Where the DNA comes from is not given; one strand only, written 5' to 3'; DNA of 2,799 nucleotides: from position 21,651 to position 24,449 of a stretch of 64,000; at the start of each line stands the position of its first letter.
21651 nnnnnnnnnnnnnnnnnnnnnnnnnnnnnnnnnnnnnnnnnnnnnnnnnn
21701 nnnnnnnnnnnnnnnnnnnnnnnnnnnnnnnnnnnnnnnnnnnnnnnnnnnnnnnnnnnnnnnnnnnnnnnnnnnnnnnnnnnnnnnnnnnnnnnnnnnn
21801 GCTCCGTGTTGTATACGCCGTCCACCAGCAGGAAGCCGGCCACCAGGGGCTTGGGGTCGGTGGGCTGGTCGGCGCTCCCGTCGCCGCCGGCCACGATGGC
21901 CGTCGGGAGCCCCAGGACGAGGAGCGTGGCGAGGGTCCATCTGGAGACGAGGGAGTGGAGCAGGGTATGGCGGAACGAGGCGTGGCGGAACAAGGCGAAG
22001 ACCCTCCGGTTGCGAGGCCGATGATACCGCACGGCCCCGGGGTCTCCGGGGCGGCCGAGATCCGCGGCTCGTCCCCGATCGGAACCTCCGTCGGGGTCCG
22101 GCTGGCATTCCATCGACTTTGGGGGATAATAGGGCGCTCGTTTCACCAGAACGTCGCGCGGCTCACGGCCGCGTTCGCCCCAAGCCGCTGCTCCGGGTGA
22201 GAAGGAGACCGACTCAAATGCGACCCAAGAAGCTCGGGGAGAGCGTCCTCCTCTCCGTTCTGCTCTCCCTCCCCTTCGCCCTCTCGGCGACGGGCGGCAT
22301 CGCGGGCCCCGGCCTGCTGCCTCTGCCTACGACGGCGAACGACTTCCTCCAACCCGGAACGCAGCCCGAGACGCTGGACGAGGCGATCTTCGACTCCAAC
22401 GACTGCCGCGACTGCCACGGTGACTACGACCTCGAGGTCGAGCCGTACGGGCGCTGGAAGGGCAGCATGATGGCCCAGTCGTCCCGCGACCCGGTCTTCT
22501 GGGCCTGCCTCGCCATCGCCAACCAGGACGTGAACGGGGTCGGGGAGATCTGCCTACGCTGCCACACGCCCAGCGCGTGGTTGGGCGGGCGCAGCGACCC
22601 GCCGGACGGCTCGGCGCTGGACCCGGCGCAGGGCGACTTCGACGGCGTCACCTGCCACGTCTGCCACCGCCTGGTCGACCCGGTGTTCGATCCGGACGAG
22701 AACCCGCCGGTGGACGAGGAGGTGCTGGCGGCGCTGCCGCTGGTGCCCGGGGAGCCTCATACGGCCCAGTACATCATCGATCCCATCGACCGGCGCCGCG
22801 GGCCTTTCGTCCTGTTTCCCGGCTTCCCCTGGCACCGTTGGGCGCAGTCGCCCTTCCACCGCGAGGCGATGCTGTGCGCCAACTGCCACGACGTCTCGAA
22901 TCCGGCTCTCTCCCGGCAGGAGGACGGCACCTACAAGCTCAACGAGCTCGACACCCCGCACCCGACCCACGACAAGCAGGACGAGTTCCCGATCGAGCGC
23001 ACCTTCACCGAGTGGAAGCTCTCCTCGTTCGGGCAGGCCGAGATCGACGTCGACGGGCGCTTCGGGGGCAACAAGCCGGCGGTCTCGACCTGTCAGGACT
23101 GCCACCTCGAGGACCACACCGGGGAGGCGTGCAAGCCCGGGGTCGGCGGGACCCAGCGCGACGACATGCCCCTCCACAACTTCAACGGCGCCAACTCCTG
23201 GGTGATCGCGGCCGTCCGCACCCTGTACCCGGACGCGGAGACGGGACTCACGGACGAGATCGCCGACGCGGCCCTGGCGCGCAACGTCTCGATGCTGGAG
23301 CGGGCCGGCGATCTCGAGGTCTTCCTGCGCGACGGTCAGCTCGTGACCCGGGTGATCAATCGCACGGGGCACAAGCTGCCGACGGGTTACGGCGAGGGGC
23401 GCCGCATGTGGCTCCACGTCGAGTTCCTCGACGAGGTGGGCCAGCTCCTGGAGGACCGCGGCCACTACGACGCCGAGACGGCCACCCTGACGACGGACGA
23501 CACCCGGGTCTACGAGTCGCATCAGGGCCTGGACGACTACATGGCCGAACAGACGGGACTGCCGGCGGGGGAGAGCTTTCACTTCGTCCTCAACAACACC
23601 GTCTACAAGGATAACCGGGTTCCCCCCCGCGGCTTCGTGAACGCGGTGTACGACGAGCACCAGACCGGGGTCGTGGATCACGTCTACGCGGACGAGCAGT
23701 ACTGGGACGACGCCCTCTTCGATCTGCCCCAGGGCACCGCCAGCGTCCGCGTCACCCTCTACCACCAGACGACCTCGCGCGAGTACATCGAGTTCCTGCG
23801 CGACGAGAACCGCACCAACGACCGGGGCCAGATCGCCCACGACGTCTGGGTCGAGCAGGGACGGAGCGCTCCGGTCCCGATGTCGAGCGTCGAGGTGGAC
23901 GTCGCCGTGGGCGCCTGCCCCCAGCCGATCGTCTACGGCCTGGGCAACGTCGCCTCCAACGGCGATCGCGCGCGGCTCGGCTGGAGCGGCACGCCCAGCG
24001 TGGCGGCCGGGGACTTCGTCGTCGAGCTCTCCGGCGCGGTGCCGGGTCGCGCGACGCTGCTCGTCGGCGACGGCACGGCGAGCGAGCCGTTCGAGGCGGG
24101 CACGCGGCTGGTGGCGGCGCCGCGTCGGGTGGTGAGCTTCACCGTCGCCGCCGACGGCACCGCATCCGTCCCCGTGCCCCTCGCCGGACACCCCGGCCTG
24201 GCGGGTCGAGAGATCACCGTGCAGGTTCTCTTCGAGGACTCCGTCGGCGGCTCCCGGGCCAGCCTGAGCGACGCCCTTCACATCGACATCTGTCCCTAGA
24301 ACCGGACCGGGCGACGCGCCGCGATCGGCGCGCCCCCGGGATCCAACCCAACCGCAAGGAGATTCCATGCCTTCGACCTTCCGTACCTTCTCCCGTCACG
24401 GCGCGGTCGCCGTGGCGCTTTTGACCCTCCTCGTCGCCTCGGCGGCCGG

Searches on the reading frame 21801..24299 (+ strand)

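Call 49: search_protein_families(library=pfam, proteins=[window:21801-24299:+], max_evalue=0.0001)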
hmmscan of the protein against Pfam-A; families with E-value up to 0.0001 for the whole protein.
window:21801-24299:+ (832 aa): 1 family
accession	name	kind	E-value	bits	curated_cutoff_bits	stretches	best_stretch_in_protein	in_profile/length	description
PF22113.1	Mtrc-MtrF_II-IV_dom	-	7.8e-05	22.7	30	0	198-290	80-164/176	Outer membrane cytochrome MtrC/MtrF-like, domains II/IV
